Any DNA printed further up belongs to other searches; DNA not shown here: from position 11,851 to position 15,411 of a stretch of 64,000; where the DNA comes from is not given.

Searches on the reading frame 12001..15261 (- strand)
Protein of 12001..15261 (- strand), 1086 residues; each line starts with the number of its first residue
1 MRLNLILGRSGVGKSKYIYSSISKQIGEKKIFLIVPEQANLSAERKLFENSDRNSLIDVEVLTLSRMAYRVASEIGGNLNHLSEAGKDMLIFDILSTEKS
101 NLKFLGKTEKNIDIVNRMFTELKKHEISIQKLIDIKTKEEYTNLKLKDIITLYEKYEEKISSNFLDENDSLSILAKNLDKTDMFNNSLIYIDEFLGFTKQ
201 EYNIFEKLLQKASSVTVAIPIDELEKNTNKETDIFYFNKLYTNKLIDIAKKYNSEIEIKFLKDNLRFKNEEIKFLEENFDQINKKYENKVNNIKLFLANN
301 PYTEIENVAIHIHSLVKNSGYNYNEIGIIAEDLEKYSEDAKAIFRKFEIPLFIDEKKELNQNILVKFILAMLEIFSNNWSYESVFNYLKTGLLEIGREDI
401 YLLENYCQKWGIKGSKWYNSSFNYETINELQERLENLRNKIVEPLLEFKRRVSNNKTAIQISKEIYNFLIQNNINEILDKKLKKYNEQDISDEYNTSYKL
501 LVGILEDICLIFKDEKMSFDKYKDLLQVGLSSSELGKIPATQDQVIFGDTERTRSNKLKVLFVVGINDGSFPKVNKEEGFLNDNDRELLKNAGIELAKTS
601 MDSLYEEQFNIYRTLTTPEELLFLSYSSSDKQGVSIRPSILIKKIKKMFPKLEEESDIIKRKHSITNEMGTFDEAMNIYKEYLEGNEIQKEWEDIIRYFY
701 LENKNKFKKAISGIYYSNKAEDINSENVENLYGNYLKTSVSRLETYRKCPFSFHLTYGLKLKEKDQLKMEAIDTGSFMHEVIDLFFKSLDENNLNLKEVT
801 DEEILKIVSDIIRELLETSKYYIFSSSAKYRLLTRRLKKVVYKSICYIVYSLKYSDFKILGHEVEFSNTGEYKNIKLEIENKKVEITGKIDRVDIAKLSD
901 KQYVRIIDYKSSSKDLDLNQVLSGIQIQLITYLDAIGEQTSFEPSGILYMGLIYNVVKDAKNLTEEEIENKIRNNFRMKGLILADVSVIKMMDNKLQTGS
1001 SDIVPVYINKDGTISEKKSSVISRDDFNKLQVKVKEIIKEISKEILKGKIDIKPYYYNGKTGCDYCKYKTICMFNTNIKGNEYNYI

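Call 16: find_encoding_contigs(protein=window:12001-15261:-, flank=10000, max_places=1)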
Protein window:12001-15261:- (1086 aa): 5 contigs read that carry it; 1 place shown.
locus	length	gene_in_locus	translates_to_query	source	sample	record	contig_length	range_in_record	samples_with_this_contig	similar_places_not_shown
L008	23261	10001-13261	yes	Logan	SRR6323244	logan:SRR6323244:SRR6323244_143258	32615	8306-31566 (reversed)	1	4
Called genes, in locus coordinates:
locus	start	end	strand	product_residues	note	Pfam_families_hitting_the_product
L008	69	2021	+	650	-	-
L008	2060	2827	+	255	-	-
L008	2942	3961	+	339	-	PF02504:FA_synthesis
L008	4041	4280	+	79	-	PF00550:PP-binding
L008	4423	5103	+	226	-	PF14622:Ribonucleas_3_3, PF00636:Ribonuclease_3, PF00035:dsrm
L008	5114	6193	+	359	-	PF04055:Radical_SAM, PF16199:Radical_SAM_C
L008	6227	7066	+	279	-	PF02588:YitT_membrane, PF10035:DUF2179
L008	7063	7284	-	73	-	PF12844:HTH_19, PF13560:HTH_31 (weak), PF01381:HTH_3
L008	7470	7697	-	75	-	PF12844:HTH_19 (weak), PF13560:HTH_31 (weak), PF01381:HTH_3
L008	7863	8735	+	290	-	PF07934:OGG_N, PF00730:HhH-GPD, PF00633:HHH (faint)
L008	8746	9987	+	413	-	PF01841:Transglut_core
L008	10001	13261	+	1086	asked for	PF21445:ADDB_N, PF12705:PDDEXK_1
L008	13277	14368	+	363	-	PF01168:Ala_racemase_N, PF00842:Ala_racemase_C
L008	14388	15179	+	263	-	PF02578:Cu-oxidase_4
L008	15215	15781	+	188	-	PF03167:UDG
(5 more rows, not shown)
